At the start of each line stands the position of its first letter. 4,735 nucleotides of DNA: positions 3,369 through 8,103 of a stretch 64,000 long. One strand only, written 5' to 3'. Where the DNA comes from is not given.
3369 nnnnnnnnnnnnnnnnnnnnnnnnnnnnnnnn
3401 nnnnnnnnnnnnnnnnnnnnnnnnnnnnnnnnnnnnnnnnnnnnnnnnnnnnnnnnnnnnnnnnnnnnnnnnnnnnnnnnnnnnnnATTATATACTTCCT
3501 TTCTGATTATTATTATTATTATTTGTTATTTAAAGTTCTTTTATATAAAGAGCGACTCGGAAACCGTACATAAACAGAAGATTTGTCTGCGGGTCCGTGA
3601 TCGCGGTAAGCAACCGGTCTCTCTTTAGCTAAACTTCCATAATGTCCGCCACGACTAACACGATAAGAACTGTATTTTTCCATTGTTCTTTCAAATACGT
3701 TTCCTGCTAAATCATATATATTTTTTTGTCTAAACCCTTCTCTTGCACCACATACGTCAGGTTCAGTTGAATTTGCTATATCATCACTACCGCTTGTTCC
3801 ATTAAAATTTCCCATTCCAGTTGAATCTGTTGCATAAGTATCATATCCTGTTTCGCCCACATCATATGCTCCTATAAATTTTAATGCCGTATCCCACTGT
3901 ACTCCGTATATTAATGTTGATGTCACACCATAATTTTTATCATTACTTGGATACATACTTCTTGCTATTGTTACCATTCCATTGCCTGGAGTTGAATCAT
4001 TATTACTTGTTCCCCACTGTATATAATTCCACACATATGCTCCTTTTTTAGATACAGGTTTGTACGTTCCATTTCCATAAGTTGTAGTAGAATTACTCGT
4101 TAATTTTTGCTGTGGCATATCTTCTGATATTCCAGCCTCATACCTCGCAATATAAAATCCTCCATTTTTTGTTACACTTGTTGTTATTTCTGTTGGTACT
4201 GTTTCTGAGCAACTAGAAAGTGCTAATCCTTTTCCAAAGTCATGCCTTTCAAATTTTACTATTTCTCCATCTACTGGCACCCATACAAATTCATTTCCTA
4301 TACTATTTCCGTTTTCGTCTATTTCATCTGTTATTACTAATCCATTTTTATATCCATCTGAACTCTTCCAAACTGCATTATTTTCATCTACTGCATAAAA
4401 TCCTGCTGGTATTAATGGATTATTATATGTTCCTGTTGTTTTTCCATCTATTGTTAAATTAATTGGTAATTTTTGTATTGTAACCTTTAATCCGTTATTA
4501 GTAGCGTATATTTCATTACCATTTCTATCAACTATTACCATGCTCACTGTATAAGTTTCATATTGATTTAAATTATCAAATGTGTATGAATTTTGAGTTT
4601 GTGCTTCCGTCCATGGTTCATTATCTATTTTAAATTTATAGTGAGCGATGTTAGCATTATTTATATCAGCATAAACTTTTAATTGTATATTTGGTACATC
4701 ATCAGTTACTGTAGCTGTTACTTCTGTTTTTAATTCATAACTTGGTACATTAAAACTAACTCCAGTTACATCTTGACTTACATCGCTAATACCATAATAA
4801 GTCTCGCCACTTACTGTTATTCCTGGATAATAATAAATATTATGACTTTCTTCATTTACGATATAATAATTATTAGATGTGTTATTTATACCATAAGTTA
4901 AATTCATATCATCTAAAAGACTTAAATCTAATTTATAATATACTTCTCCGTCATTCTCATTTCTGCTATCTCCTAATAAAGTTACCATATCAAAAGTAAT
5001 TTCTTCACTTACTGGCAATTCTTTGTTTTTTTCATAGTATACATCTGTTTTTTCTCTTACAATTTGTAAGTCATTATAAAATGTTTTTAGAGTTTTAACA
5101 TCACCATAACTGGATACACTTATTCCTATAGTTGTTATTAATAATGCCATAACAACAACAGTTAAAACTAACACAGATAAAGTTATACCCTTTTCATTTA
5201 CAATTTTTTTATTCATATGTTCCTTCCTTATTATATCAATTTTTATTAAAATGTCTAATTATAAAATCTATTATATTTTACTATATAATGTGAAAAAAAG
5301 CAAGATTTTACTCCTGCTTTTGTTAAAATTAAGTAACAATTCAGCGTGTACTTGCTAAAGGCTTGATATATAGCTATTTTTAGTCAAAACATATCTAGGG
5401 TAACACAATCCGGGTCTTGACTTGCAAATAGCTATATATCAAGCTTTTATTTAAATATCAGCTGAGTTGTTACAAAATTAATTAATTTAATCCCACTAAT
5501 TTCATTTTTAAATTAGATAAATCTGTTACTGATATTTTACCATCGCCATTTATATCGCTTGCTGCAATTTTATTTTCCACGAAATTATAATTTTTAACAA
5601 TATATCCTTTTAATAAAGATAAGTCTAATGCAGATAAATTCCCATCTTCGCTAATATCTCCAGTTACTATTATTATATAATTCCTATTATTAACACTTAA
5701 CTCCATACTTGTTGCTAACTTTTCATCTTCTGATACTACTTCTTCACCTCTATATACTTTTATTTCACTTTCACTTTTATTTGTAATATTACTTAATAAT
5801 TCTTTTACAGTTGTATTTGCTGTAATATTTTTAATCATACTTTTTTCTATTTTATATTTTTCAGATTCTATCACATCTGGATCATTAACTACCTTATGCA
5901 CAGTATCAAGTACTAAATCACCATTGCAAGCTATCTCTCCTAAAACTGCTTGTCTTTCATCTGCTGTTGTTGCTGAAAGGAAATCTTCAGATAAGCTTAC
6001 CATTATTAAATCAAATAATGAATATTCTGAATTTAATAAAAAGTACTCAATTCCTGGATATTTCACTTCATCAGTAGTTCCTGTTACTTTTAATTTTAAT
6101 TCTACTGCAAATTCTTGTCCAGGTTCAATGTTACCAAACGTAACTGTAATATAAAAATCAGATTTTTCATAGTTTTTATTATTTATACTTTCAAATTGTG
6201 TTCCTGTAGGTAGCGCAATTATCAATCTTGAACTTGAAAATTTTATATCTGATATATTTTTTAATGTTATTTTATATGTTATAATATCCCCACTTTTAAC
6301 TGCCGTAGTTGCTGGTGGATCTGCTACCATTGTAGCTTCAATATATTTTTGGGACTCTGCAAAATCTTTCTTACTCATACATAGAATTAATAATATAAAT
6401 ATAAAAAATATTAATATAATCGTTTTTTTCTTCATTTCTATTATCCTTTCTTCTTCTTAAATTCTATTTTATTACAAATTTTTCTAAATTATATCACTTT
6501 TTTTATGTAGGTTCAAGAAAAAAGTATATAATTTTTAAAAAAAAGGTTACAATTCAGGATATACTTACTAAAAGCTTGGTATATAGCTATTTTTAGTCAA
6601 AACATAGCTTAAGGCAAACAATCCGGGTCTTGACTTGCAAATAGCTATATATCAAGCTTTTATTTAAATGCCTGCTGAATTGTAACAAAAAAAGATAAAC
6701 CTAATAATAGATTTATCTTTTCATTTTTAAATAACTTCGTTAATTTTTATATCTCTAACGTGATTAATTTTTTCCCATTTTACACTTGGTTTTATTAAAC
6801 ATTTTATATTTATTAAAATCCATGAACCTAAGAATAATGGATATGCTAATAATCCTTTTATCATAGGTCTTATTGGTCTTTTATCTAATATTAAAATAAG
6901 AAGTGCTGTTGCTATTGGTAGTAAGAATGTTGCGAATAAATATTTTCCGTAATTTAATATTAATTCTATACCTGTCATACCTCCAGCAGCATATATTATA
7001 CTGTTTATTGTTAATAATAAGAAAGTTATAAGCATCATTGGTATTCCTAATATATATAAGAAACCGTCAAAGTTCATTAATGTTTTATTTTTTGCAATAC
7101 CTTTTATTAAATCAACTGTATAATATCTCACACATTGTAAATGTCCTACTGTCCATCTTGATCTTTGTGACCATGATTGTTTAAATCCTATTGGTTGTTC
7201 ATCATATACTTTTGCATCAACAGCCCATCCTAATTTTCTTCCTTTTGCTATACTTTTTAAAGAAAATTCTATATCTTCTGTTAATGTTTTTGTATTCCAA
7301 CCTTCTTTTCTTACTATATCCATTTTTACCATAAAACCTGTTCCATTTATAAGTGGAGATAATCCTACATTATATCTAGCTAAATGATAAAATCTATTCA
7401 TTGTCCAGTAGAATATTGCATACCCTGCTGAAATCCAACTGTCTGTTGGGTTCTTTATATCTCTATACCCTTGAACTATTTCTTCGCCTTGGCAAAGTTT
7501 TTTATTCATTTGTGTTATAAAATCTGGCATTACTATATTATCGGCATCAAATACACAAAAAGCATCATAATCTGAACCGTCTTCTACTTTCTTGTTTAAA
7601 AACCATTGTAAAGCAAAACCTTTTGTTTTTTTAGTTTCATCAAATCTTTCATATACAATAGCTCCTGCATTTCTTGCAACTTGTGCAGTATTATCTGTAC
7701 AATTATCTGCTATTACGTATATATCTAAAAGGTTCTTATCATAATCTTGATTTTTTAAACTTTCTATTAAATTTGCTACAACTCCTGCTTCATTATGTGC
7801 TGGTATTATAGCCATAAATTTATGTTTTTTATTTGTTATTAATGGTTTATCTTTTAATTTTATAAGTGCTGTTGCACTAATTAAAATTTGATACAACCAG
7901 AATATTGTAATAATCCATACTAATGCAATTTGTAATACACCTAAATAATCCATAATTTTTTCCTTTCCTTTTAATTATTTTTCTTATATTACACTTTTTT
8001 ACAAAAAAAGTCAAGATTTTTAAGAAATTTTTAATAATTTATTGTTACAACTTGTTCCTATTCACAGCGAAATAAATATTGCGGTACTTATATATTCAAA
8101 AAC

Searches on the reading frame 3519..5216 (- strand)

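Call 11: search_protein_families(library=pfam, proteins=[window:3519-5216:-])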
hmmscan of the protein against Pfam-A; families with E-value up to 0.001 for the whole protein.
window:3519-5216:- (565 aa): 0 families

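Call 47: search_protein_families(library=pfam, proteins=[window:3519-5216:-], max_evalue=0.01)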
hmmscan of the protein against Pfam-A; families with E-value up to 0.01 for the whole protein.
window:3519-5216:- (565 aa): 1 family
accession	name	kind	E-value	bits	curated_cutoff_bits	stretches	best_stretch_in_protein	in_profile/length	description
PF25116.1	CBM87_Agd3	-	0.0015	18.7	27.6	1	160-235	117-188/214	Agd3 CBM87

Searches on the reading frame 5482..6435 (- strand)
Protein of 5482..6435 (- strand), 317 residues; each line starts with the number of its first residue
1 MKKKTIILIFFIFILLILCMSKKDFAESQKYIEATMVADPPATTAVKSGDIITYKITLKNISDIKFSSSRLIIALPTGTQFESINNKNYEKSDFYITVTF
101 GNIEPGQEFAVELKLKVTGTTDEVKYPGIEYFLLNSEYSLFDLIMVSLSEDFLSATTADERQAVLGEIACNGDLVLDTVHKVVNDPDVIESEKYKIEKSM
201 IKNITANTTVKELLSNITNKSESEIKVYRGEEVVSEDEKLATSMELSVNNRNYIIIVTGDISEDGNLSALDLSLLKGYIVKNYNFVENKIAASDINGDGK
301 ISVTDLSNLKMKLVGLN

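Call 9: find_encoding_contigs(protein=window:5482-6435:-, flank=3000, max_places=10)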
Protein window:5482-6435:- (317 aa): 2 contigs read that carry it; 1 place shown.
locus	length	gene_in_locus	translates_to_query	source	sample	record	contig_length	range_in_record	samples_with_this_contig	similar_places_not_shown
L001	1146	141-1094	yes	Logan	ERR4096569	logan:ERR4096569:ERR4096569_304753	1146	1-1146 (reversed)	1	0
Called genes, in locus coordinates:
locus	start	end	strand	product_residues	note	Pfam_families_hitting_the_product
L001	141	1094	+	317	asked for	PF00404:Dockerin_1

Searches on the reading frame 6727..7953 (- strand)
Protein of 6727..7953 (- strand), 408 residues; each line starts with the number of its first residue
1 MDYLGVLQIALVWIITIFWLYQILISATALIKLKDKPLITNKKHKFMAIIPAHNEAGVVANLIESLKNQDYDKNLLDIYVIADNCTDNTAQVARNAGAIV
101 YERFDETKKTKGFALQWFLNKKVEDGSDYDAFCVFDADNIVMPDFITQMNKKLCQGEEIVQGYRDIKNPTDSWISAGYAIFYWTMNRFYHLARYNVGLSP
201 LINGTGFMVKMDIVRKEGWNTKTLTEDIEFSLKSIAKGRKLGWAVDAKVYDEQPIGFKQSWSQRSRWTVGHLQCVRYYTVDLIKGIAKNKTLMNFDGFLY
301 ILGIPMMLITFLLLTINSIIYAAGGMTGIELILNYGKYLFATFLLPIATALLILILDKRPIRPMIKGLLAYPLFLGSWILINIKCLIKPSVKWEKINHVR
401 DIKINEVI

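Call 11: search_protein_families(library=pfam, proteins=[window:6727-7953:-])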
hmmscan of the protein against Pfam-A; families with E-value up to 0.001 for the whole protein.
window:6727-7953:- (408 aa): 4 families
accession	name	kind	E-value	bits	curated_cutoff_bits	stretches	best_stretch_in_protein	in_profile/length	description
PF13632.12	Glyco_trans_2_3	-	2.2e-21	77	27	1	134-349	4-192/198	Glycosyl transferase family group 2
PF13641.12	Glyco_tranf_2_3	-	8.3e-20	72.2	27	1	46-269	3-229/230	Glycosyltransferase like family 2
PF00535.33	Glycos_transf_2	-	9.2e-16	58.7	23.3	1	48-215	2-165/168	Glycosyl transferase family 2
PF13704.12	Glyco_tranf_2_4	-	0.00029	21.7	27.5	1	63-145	11-88/98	Glycosyl transferase family 2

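Call 57: find_encoding_contigs(protein=window:6727-7953:-, flank=2500, max_places=10)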
Protein window:6727-7953:- (408 aa): 5 contigs read that carry it; 4 places shown.
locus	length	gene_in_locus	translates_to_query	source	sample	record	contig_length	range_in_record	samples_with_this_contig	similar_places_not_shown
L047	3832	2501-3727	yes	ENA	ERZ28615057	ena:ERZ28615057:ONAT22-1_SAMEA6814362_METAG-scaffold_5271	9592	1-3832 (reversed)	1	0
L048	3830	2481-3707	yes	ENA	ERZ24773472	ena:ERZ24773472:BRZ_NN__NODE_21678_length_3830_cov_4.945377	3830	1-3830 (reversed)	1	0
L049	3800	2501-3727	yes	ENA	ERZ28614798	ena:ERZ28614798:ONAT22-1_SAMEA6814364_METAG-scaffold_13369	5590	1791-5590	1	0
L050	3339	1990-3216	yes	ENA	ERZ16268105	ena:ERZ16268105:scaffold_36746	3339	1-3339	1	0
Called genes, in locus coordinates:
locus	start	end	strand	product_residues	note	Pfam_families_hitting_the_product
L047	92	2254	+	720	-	PF01138:RNase_PH, PF03725:RNase_PH_C, PF03726:PNPase, PF01138:RNase_PH, PF00013:KH_1, PF00575:S1, PF23459:S1_RRP5 (weak)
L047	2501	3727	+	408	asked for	PF00535:Glycos_transf_2, PF13641:Glyco_tranf_2_3, PF13632:Glyco_trans_2_3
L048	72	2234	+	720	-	PF01138:RNase_PH, PF03725:RNase_PH_C, PF03726:PNPase, PF01138:RNase_PH, PF00013:KH_1, PF00575:S1, PF23459:S1_RRP5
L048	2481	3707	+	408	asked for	PF00535:Glycos_transf_2, PF13641:Glyco_tranf_2_3, PF13632:Glyco_trans_2_3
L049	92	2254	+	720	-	PF01138:RNase_PH, PF03725:RNase_PH_C, PF03726:PNPase, PF01138:RNase_PH, PF00013:KH_1, PF00575:S1, PF23459:S1_RRP5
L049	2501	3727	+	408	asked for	PF00535:Glycos_transf_2, PF13641:Glyco_tranf_2_3, PF13632:Glyco_trans_2_3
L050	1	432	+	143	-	?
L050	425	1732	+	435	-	PF01138:RNase_PH, PF00013:KH_1, PF00575:S1, PF23459:S1_RRP5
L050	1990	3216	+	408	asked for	PF00535:Glycos_transf_2, PF13641:Glyco_tranf_2_3, PF13632:Glyco_trans_2_3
